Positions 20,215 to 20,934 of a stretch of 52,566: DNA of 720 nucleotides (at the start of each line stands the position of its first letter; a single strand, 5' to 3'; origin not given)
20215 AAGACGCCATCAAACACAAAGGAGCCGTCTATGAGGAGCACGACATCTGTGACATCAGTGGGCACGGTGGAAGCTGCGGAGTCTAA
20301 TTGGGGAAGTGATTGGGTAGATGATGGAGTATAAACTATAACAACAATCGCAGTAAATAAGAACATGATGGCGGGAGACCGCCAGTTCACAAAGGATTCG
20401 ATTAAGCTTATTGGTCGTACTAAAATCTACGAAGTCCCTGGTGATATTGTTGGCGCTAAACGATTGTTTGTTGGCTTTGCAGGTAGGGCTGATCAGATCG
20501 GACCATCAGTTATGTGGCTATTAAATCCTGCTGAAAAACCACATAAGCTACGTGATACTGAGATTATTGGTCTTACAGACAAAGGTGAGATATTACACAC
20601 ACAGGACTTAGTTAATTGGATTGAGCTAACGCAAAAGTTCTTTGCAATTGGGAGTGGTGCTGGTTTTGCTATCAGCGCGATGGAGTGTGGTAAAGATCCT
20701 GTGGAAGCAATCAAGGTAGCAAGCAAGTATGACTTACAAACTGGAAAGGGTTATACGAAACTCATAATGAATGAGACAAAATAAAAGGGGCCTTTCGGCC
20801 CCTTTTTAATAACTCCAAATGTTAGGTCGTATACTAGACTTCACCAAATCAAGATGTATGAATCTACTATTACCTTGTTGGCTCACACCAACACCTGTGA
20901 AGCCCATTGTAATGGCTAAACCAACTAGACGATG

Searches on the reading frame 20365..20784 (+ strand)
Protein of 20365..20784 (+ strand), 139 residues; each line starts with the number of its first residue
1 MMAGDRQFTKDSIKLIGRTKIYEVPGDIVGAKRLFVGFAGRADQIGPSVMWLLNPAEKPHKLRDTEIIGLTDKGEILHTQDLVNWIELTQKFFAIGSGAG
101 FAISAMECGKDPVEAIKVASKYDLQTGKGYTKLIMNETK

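Call 62: search_protein_families(library=phrogs, proteins=[window:20365-20784:+], max_evalue=0.001)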
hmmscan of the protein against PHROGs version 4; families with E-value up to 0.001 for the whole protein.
window:20365-20784:+ (139 aa): 1 family
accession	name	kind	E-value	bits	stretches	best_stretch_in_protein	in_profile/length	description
phrog_1040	-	other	2.8e-24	87.2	1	2-138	24-159/277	peptidase HslV family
